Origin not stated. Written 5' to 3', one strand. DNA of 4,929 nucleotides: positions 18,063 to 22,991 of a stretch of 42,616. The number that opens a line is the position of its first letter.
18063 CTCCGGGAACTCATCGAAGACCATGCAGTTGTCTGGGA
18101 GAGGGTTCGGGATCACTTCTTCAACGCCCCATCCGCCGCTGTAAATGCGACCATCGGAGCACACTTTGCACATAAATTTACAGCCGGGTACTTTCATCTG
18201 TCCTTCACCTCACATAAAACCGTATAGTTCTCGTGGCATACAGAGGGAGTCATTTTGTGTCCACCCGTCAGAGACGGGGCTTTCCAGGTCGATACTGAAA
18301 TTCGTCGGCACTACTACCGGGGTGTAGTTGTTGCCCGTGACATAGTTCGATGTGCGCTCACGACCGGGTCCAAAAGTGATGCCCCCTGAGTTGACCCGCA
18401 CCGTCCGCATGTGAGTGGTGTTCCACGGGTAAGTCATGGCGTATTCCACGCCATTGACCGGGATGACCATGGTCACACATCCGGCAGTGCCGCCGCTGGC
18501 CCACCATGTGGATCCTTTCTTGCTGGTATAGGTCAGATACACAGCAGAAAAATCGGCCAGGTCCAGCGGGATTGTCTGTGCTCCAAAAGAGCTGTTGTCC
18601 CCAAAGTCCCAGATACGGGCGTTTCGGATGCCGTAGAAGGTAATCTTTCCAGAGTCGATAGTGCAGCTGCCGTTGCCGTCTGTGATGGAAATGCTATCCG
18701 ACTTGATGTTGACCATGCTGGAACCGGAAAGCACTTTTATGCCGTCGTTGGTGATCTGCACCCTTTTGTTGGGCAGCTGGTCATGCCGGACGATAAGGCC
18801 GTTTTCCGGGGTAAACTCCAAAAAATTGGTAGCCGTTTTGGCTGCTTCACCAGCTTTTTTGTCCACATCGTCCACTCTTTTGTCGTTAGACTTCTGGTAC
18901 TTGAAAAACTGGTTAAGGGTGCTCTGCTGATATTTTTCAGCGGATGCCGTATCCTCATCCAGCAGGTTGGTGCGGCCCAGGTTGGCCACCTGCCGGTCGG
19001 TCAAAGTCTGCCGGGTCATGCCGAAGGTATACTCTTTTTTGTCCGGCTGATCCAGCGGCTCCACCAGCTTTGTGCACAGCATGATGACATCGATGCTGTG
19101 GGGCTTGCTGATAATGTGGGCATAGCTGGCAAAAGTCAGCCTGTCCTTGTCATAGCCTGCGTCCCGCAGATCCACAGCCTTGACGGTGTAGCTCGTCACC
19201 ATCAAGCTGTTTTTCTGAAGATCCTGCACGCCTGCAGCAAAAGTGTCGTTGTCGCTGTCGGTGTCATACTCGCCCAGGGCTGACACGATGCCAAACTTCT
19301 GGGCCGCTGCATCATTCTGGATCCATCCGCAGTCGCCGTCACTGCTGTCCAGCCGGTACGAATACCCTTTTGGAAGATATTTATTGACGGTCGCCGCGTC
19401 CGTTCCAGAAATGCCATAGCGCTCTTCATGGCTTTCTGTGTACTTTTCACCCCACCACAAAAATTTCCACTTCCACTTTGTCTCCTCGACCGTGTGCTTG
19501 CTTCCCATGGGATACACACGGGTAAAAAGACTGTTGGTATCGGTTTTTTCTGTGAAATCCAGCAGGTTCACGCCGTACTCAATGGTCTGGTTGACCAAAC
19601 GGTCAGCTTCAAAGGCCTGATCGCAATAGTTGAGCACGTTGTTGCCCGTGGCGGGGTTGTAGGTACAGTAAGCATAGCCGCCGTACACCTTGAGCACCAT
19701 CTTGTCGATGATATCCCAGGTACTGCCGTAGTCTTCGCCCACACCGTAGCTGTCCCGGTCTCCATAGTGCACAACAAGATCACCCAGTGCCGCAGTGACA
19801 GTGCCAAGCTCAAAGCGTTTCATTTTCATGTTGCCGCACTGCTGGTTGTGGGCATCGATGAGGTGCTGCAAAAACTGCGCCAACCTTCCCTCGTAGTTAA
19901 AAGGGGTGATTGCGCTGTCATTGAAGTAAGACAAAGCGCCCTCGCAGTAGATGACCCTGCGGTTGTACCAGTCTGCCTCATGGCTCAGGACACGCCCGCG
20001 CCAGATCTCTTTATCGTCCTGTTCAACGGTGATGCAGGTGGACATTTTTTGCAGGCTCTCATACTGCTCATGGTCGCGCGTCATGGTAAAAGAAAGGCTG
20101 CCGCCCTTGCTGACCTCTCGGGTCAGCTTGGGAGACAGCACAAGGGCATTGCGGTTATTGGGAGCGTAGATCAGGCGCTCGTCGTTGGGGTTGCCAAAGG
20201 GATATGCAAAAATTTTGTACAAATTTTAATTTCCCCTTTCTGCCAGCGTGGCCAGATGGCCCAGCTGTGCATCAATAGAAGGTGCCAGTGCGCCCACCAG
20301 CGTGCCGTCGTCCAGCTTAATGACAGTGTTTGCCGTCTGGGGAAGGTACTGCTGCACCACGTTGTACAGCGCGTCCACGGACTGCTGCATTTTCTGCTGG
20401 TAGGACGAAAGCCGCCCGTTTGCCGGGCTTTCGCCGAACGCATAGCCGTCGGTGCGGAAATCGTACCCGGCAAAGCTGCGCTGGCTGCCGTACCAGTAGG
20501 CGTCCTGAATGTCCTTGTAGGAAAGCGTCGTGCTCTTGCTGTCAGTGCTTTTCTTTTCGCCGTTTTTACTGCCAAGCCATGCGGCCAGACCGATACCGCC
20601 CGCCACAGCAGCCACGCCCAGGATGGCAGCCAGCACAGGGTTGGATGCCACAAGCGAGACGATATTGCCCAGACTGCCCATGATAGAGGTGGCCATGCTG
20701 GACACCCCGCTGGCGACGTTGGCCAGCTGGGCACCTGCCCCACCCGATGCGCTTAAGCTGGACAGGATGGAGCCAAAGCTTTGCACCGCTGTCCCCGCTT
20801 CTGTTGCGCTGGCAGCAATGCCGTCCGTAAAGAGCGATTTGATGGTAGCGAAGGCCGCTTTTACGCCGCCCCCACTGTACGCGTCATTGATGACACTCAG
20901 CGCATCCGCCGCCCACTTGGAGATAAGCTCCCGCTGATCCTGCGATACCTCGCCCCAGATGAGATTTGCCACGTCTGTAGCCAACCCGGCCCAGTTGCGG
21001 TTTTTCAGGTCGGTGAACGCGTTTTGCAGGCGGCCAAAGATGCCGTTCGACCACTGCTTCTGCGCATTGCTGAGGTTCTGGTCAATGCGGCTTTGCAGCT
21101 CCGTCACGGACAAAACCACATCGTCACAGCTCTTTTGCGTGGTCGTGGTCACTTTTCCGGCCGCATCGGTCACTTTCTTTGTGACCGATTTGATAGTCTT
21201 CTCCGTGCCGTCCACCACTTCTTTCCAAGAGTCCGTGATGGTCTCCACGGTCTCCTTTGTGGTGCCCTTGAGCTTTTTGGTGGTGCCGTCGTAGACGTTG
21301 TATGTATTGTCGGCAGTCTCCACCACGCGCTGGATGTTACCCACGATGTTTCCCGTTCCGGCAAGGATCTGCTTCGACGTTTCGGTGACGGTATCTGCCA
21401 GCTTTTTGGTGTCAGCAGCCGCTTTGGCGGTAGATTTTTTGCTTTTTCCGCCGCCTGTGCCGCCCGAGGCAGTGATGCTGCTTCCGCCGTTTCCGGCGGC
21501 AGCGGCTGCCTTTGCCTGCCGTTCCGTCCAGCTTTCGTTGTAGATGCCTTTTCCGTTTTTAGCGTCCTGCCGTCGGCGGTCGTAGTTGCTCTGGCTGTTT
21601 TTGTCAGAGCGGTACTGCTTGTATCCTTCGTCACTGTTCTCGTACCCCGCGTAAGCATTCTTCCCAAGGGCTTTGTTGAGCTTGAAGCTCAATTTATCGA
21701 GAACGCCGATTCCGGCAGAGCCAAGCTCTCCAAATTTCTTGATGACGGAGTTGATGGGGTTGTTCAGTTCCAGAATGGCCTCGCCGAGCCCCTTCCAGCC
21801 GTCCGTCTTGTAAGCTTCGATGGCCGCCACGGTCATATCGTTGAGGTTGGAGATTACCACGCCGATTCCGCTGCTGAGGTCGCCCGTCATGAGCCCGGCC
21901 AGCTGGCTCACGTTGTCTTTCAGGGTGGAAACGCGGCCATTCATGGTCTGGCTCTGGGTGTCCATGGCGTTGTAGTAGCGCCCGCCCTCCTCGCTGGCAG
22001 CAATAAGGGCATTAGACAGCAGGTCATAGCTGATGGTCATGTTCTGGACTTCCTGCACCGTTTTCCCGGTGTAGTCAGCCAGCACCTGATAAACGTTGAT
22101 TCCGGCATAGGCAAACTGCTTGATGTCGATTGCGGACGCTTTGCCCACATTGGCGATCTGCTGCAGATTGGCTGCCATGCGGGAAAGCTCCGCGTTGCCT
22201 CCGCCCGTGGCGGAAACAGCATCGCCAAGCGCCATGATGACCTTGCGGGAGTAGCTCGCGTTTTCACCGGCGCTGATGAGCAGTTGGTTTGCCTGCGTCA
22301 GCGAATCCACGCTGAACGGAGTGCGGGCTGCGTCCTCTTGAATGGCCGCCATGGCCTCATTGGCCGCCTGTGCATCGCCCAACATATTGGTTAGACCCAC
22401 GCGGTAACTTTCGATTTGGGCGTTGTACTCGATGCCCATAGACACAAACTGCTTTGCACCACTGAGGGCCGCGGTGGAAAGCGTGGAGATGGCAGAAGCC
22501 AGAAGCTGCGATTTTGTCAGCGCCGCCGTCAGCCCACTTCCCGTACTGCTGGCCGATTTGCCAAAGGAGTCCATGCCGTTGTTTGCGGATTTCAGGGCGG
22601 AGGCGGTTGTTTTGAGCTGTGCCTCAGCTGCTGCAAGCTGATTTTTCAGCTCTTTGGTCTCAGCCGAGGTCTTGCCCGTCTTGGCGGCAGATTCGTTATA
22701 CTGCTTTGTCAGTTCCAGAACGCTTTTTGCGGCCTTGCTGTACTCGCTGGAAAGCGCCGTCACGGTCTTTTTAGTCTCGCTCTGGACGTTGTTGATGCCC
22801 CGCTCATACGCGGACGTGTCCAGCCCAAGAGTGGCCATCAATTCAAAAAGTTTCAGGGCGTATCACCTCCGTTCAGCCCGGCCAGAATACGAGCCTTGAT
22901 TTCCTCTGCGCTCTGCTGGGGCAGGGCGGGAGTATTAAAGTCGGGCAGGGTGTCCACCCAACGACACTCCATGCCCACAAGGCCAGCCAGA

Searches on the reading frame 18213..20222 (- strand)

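Call 91: search_protein_families(library=phrogs, proteins=[window:18213-20222:-], max_evalue=0.00001)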
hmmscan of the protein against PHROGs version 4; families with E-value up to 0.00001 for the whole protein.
window:18213-20222:- (670 aa): 4 families
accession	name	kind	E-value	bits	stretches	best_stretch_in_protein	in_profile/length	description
phrog_3558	-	tail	5.4e-76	257.8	1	1-494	10-467/1047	tail protein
phrog_9886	-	unknown function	4.6e-32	111.8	1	14-246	7-227/940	-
phrog_1067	-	head and packaging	7.7e-07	28.9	1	212-480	190-398/991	minor head protein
phrog_5555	-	tail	8.8e-06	25.3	0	213-499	190-420/788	tail protein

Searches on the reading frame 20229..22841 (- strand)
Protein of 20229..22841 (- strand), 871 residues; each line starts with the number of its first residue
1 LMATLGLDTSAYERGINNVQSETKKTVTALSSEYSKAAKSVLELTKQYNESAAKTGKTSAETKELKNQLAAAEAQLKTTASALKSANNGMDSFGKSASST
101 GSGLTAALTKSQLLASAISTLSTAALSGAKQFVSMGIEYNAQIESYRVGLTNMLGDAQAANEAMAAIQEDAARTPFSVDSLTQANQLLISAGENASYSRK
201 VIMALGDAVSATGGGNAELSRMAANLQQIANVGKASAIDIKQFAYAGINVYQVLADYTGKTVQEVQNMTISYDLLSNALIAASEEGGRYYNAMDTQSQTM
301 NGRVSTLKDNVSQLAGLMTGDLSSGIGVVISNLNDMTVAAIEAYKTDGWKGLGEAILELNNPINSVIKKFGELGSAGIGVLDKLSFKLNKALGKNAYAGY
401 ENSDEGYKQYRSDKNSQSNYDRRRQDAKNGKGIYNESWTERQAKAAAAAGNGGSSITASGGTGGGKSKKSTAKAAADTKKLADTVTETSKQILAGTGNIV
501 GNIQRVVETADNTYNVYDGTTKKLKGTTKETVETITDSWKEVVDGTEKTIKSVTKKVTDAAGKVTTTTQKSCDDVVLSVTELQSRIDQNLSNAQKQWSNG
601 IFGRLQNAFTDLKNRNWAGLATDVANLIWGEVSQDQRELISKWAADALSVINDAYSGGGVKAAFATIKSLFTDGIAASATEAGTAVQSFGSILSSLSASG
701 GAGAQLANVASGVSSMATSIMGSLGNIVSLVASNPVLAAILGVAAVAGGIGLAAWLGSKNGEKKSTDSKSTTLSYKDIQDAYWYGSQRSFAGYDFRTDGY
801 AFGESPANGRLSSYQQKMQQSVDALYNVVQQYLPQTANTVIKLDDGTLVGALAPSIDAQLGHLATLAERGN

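Call 91: search_protein_families(library=phrogs, proteins=[window:20229-22841:-], max_evalue=0.00001)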
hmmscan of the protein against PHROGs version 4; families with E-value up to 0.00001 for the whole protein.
window:20229-22841:- (871 aa): 5 families
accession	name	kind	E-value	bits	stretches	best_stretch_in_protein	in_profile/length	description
phrog_1686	-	tail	6.1e-24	84.9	1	47-313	26-312/1224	tail length tape measure protein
phrog_28775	-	tail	6.5e-24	84.9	2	326-514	540-727/1303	tail length tape measure protein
phrog_9959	-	tail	2.4e-21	76.1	1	126-313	61-249/1708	tail length tape measure protein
phrog_1272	-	tail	1.1e-14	54.2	2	16-194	124-318/1606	tail length tape measure protein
phrog_12798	-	tail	2.1e-14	53.7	1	107-331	44-259/1031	tail length tape measure protein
